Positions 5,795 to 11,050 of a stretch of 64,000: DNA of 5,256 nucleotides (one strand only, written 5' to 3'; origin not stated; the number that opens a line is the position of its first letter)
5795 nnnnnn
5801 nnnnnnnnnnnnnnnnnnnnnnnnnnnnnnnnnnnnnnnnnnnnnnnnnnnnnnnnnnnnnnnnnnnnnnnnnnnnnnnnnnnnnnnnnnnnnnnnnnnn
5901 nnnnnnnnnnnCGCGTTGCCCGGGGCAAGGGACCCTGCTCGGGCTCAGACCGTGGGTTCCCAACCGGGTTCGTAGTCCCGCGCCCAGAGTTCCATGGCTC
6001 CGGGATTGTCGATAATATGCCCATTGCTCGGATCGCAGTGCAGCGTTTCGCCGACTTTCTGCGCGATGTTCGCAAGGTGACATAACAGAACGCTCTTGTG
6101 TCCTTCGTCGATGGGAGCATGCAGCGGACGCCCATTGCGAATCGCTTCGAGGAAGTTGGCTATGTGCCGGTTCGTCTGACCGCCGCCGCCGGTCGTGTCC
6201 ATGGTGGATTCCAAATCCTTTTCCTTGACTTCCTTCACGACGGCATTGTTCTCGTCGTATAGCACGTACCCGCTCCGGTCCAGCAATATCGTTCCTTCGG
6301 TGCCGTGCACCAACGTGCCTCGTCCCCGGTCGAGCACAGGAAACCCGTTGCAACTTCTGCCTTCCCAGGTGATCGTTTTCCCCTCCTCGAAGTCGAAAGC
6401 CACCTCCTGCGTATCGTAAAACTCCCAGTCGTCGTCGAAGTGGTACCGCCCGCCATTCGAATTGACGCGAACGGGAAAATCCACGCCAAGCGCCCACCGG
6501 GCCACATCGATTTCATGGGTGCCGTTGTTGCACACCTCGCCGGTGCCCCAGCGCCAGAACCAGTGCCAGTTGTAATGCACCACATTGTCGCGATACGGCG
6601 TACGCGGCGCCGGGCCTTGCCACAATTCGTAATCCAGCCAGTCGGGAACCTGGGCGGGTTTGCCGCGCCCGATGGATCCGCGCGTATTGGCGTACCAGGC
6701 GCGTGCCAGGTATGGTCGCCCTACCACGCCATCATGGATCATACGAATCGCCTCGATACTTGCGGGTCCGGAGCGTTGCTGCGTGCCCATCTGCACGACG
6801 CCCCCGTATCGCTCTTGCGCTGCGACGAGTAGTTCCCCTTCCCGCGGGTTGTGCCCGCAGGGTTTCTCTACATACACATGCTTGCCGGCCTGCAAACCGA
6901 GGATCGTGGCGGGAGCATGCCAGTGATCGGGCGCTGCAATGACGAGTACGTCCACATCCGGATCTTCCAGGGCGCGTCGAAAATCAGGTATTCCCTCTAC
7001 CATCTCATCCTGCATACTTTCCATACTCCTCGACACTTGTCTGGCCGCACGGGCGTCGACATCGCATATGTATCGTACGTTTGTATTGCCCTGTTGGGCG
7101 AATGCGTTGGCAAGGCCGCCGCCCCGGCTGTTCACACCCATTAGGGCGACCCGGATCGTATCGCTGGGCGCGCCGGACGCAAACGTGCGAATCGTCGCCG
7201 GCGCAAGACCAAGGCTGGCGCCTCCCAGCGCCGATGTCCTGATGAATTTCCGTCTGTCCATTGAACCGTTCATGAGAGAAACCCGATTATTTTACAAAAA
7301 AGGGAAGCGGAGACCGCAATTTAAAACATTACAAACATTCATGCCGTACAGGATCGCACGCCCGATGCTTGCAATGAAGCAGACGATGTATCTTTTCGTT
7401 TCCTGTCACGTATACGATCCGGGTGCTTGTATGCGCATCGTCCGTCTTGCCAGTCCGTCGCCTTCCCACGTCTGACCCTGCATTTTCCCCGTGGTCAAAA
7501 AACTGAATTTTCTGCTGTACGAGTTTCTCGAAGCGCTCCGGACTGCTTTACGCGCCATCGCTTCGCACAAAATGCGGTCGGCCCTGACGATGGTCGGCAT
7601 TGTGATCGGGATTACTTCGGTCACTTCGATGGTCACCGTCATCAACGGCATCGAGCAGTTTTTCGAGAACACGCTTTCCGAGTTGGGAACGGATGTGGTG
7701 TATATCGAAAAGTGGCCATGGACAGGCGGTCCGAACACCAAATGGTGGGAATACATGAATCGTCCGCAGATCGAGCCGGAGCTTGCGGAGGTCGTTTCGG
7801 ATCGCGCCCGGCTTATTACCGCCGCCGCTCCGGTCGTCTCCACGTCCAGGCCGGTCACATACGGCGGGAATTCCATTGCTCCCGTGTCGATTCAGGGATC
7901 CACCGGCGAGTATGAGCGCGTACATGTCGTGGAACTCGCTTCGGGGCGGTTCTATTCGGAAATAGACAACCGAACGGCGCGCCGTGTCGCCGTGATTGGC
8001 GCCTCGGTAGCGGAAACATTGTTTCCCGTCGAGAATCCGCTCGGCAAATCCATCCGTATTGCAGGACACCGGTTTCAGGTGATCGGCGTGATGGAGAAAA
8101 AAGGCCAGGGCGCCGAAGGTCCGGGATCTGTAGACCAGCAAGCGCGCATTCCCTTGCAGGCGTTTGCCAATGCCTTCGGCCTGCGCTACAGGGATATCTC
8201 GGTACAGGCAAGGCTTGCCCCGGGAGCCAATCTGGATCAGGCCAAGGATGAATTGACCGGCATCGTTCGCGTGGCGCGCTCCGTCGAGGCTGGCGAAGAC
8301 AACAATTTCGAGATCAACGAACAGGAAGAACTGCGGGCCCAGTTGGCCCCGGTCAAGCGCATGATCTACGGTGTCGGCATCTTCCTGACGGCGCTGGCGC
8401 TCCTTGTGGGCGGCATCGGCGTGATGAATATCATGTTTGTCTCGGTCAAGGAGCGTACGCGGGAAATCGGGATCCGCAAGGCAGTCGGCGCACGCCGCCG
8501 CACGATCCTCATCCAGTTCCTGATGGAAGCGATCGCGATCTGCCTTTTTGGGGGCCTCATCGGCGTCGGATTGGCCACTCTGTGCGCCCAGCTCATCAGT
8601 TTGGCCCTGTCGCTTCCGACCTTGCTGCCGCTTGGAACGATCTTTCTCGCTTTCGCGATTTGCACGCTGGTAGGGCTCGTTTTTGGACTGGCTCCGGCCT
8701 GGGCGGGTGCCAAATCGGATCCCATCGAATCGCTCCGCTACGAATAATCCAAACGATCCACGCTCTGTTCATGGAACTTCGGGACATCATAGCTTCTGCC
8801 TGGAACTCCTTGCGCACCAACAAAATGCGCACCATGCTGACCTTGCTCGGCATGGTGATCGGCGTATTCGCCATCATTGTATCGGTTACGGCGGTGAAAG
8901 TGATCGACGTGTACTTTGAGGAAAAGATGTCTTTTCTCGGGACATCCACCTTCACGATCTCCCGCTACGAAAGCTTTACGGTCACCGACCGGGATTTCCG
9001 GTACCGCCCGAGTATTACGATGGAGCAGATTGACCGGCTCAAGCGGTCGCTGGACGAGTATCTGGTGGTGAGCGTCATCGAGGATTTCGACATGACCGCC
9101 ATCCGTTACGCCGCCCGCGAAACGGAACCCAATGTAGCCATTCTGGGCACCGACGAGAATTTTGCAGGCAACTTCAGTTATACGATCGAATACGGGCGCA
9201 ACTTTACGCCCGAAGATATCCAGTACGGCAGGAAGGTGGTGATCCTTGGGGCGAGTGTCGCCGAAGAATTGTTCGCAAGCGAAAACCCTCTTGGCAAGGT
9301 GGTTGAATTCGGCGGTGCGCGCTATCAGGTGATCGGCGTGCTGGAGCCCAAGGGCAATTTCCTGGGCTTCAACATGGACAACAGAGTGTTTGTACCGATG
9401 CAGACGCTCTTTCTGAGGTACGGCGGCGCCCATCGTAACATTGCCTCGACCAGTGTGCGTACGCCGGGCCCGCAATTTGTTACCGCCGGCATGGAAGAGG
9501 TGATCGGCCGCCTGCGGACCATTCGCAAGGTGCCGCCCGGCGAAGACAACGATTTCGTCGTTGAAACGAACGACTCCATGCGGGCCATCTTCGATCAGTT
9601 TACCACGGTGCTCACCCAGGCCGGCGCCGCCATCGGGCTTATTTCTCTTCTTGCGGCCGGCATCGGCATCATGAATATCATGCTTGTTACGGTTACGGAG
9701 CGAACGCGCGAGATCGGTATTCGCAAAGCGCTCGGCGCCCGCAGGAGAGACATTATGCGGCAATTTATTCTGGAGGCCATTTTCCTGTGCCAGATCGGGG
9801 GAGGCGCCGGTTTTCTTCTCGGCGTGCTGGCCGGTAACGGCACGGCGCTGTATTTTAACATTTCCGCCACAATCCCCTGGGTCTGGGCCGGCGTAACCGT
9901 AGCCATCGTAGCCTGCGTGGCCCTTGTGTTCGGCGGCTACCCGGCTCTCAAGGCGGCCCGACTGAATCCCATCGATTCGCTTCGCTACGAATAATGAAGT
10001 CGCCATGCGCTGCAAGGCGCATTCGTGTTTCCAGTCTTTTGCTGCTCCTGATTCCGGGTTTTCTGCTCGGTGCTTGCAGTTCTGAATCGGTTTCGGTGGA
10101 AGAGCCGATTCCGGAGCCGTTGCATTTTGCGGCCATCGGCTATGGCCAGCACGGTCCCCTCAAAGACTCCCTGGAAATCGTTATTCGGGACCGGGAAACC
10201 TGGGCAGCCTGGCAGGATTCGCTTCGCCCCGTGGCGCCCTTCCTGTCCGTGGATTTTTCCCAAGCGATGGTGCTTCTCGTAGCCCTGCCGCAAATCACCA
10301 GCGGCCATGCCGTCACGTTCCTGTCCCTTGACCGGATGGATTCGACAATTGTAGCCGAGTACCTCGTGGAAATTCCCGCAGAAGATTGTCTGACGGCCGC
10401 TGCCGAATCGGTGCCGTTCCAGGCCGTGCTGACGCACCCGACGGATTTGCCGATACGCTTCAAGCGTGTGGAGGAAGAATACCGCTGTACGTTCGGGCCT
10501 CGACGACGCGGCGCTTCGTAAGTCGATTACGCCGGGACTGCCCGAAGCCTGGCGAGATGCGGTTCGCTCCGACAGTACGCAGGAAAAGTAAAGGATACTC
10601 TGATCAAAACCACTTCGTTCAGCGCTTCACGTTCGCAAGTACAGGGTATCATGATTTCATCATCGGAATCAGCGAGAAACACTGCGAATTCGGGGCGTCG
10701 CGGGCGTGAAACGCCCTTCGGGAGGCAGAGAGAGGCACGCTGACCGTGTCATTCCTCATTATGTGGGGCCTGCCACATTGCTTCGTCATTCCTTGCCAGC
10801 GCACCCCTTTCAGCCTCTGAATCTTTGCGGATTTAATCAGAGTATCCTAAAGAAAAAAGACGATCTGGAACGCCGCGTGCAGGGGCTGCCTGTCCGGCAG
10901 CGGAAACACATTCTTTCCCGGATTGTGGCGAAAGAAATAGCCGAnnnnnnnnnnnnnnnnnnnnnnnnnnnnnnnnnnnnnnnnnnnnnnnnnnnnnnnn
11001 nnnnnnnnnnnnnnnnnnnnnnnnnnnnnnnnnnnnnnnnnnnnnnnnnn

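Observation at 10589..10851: Dispersed ~255-bp terminal-inverted-repeat element family: six full and two truncated copies in 64 kb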

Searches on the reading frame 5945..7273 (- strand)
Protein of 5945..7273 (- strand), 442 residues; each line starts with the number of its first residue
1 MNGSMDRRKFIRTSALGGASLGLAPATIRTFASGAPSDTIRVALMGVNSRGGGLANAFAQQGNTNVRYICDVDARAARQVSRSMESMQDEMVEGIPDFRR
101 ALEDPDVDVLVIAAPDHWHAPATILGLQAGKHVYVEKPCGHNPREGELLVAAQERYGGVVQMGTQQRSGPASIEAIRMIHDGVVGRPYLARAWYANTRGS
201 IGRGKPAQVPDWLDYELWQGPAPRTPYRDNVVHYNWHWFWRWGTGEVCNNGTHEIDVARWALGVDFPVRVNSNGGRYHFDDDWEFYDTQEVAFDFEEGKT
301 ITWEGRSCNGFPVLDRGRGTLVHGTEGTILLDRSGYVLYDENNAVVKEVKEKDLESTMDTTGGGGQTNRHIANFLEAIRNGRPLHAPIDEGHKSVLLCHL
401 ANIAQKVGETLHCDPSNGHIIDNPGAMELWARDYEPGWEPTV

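Call 66: search_protein_families(library=pfam, max_evalue=0.000001, proteins=[window:5945-7273:-])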
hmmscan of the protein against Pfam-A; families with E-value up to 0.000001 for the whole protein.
window:5945-7273:- (442 aa): 4 families
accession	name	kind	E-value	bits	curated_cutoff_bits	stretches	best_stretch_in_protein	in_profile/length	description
PF19051.5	GFO_IDH_MocA_C2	-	1.4e-19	71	23.3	1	205-432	44-246/254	Oxidoreductase family, C-terminal alpha/beta domain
PF01408.29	GFO_IDH_MocA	-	2.6e-14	54.4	24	1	40-163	1-119/120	Oxidoreductase family, NAD-binding Rossmann fold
PF02894.22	GFO_IDH_MocA_C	-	2.8e-12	47.4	22.9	1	224-398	20-203/218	Oxidoreductase family, C-terminal alpha/beta domain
PF22725.1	GFO_IDH_MocA_C3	-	2e-09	38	27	1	230-329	30-123/124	GFO/IDH/MocA C-terminal domain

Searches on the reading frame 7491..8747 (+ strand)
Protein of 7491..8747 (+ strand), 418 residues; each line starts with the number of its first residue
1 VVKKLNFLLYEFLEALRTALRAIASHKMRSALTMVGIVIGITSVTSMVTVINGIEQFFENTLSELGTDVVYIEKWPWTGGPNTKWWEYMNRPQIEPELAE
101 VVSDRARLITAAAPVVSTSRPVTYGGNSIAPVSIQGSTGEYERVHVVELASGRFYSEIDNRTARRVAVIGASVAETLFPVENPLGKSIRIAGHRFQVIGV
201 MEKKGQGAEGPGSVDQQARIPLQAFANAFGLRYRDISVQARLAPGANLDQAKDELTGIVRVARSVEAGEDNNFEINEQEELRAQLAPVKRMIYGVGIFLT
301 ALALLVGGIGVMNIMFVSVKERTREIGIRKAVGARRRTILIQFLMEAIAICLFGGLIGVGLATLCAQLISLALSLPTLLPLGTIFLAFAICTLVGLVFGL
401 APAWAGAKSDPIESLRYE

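Call 66: search_protein_families(library=pfam, max_evalue=0.000001, proteins=[window:7491-8747:+])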
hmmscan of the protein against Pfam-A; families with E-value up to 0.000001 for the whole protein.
window:7491-8747:+ (418 aa): 2 families
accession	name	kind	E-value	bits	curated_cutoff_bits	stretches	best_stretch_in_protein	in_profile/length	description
PF12704.14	MacB_PCD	-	3.1e-45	155.4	27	1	30-256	1-205/207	MacB-like periplasmic core domain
PF02687.27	FtsX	-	1.4e-21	77.2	25.5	1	298-410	2-119/120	FtsX-like permease C-terminal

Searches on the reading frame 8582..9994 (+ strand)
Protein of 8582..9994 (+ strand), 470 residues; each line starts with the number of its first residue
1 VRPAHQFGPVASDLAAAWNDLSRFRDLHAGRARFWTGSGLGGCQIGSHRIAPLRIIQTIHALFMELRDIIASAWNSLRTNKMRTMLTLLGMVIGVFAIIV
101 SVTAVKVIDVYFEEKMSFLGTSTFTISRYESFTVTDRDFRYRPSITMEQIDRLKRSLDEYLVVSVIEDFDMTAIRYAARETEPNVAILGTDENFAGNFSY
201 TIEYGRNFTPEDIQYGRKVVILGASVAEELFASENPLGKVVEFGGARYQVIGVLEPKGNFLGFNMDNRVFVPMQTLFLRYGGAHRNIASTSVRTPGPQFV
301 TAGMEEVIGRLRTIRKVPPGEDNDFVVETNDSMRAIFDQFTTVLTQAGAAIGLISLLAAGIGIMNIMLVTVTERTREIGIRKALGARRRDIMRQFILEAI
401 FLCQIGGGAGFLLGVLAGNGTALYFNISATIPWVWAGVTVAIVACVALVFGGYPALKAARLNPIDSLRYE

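Call 66: search_protein_families(library=pfam, max_evalue=0.000001, proteins=[window:8582-9994:+])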
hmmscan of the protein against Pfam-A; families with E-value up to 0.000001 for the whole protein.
window:8582-9994:+ (470 aa): 2 families
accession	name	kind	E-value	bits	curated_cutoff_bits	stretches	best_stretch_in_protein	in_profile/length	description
PF12704.14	MacB_PCD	-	2.7e-36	126.2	27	1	84-281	1-181/207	MacB-like periplasmic core domain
PF02687.27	FtsX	-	3.4e-21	75.9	25.5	1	350-463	2-120/120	FtsX-like permease C-terminal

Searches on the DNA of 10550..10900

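Call 46: search_rna_families(source=window, start=10550, end=10900, threshold=evalue, max_evalue=10)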
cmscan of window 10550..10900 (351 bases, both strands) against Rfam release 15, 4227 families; matches with E-value up to 10: 3.
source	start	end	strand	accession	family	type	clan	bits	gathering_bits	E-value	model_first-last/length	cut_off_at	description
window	10885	10900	-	RF01317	CRISPR-DR4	Gene; CRISPR;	CL00014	17.9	35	0.36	6-21/28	no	CRISPR RNA direct repeat element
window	10617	10667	-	RF01127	sR42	Gene; snRNA; snoRNA; CD-box;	-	9.5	38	8.2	1-63/63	no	Small nucleolar RNA sR42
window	10761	10900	+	RF02042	HOTTIP_3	Gene; lncRNA;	-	7.4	50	1.3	1-143/353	3'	HOXA transcript at the distal tip, conserved region 3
